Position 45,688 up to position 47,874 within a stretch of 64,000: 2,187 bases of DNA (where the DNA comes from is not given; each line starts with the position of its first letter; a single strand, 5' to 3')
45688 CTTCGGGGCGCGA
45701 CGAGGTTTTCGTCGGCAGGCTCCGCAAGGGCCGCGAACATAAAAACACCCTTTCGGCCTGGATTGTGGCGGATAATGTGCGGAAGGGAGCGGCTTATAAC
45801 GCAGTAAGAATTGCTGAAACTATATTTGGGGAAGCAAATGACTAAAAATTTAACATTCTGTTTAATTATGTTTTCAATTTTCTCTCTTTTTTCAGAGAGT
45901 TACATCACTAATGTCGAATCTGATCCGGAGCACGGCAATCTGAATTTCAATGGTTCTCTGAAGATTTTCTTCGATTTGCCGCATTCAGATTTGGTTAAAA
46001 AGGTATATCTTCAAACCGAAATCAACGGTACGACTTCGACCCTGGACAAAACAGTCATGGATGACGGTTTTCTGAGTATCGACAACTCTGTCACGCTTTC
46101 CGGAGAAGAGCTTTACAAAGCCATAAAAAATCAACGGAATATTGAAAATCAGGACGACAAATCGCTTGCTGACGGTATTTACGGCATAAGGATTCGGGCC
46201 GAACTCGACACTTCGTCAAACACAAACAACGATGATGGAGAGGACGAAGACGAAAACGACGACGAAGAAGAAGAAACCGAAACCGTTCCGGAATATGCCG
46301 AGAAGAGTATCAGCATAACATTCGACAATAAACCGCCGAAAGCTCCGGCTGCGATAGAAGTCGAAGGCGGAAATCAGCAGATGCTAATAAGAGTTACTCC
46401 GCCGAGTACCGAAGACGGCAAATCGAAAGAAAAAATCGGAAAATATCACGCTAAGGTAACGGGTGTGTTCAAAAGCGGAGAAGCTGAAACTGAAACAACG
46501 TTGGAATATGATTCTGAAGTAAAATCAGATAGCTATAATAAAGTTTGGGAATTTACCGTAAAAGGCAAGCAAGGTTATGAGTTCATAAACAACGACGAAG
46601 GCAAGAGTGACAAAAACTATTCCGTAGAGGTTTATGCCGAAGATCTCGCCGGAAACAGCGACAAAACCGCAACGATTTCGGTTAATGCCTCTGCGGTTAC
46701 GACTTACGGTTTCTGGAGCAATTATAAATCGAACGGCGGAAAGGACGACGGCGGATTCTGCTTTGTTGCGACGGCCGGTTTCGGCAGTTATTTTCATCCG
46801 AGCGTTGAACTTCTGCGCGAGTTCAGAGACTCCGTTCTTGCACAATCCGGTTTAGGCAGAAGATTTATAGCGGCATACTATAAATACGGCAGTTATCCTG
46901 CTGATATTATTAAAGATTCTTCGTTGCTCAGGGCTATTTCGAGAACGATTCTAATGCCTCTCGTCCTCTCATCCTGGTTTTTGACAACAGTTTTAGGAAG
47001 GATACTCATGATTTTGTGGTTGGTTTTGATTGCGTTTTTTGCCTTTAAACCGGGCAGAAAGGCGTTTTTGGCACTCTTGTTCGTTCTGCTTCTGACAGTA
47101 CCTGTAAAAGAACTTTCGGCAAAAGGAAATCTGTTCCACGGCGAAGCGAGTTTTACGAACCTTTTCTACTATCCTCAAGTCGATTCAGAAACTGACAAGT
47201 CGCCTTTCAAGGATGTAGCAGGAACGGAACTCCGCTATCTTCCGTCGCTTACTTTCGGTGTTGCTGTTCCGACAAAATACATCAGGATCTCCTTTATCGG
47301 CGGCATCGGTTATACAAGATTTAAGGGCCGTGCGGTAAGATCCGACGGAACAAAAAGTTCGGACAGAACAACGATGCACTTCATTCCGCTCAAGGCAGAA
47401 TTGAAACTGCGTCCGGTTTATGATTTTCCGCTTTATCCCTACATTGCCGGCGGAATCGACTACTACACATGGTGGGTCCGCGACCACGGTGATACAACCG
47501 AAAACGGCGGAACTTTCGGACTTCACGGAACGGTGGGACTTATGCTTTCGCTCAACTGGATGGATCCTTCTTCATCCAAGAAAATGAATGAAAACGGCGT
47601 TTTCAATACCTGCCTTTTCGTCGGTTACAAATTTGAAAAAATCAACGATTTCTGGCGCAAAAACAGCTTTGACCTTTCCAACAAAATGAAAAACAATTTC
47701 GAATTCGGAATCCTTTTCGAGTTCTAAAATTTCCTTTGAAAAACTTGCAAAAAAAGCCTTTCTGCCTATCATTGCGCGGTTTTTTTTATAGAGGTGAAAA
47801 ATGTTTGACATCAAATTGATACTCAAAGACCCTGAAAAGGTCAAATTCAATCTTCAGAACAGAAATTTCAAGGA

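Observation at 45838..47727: Apparent polyprotein: exported passenger, CFI-box, TM hairpin with internal signal peptide, then an outer-membrane barrel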

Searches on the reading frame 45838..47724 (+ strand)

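Call 4: search_protein_families(library=pfam, proteins=[window:45838-47724:+], max_evalue=1)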
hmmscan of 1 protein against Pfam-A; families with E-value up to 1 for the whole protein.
window:45838-47724:+ (629 aa): 1 family
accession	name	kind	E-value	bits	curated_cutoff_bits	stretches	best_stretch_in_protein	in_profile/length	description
PF19077.6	Big_13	-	0.0044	17.9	27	1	231-282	48-98/102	Bacterial Ig-like domain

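Call 5: search_protein_families(library=ncbifam, proteins=[window:45838-47724:+], max_evalue=1)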
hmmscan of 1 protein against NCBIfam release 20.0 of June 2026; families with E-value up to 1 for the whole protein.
window:45838-47724:+ (629 aa): 4 families
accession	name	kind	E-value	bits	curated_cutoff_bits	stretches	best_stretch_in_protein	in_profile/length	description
NF040596.1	MXAN_2562_fam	subfamily_domain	1e-31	110.2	100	1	444-629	11-208/208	MXAN_2562 family outer membrane beta-barrel protein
NF041770.1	CFI_box_CTERM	domain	4.6e-21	74.4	40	1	308-376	1-69/69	CFI-box-CTERM domain-containing protein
NF045522.1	MXAN_2561_fam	equivalog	1.3e-12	47.8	150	1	148-315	150-286/304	MXAN_2561 family MXYO-CTERM-anchored protein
NF053801.1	OM_Bd0486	exception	2.8e-06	26.7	370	1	492-600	219-334/356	Bd0486 family outer membrane beta-barrel protein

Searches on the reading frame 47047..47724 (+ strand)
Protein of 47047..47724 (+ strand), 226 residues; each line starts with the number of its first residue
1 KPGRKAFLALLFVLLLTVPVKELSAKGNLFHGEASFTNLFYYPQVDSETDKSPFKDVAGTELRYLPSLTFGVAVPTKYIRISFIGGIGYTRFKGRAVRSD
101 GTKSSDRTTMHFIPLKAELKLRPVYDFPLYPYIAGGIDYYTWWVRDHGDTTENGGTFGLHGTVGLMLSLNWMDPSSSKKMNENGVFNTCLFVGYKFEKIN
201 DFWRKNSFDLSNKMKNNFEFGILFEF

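Call 31: search_protein_representatives(protein=window:47047-47724:+)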
Query: 226 residues. Proteins with E-value up to 0.001 (for the whole library): 519; up to 1e-10: 106; up to 1e-30: 10. The best 150 are listed.
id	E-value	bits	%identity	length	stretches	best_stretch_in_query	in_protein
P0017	2.4e-123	426.4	80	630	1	1-226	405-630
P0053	1.4e-66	240.6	53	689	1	12-226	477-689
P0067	2.4e-50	187.5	47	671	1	5-226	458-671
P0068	3.2e-50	187.1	46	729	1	27-226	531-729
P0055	4.2e-50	186.7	45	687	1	9-226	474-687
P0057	5.2e-50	186.4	45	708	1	30-226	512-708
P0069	5.8e-49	182.9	43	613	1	4-226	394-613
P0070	1.5e-46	175.1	45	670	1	5-226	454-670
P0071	3.7e-46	173.8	44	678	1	23-226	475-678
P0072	1.7e-40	155.3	49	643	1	5-161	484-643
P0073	5.2e-20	88.2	39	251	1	41-226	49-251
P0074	1.6e-19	86.6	34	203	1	41-226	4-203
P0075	8.1e-18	81.0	34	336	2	5-145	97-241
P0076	1.7e-17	80.0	35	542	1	4-226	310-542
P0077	1.8e-17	79.9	36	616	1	9-226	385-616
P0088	5.2e-15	71.9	37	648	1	41-226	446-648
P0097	8.5e-14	67.9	33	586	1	3-226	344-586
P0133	3.4e-12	62.6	33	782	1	16-225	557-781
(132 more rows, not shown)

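Call 64: search_protein_families(library=ncbifam, proteins=[P0076, P0097, P0088, P0133], max_evalue=0.01)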
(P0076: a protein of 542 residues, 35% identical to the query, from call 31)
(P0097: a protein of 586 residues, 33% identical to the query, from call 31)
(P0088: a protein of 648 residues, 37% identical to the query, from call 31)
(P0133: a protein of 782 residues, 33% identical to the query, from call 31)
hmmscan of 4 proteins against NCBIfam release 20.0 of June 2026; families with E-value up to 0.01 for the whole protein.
P0076 (542 aa): 3 families
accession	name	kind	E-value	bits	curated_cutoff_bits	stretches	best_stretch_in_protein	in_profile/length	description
NF040596.1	MXAN_2562_fam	subfamily_domain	3.5e-62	209.8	100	1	340-542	2-208/208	MXAN_2562 family outer membrane beta-barrel protein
NF045522.1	MXAN_2561_fam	equivalog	3.9e-13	49.5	150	1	11-297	4-297/304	MXAN_2561 family MXYO-CTERM-anchored protein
NF053801.1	OM_Bd0486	exception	3.9e-07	29.6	370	1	343-514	162-332/356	Bd0486 family outer membrane beta-barrel protein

P0097 (586 aa): 4 families
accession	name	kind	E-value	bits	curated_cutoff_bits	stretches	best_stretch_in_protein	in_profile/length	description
NF040596.1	MXAN_2562_fam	subfamily_domain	8.8e-70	234.6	100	1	376-586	2-208/208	MXAN_2562 family outer membrane beta-barrel protein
NF045522.1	MXAN_2561_fam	equivalog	3.4e-20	72.7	150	1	34-343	8-303/304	MXAN_2561 family MXYO-CTERM-anchored protein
NF053801.1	OM_Bd0486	exception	3.9e-09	36.1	370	1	395-560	178-334/356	Bd0486 family outer membrane beta-barrel protein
TIGR03901.2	MYXO-CTERM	domain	0.0038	17.6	20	1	309-343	1-33/34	MYXO-CTERM sorting domain-containing protein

P0088 (648 aa): 4 families
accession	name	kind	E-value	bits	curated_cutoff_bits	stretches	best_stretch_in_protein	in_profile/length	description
NF040596.1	MXAN_2562_fam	subfamily_domain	4.9e-57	192.9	100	1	437-648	2-208/208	MXAN_2562 family outer membrane beta-barrel protein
NF045522.1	MXAN_2561_fam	equivalog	2.8e-39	135.4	150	1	6-285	6-283/304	MXAN_2561 family MXYO-CTERM-anchored protein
NF041770.1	CFI_box_CTERM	domain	2.4e-21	75.3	40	1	281-349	1-69/69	CFI-box-CTERM domain-containing protein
NF053801.1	OM_Bd0486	exception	5.7e-06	25.7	370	1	442-620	164-332/356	Bd0486 family outer membrane beta-barrel protein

P0133 (782 aa): 4 families
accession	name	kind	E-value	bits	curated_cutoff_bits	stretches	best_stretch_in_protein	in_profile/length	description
NF040596.1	MXAN_2562_fam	subfamily_domain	2.1e-59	200.7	100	1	572-781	2-207/208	MXAN_2562 family outer membrane beta-barrel protein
NF041770.1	CFI_box_CTERM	domain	6.7e-23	80.3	40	1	408-473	1-66/69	CFI-box-CTERM domain-containing protein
NF045522.1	MXAN_2561_fam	equivalog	3.8e-19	69.3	150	1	198-406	76-278/304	MXAN_2561 family MXYO-CTERM-anchored protein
NF053801.1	OM_Bd0486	exception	4.2e-12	45.9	370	1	592-780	178-354/356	Bd0486 family outer membrane beta-barrel protein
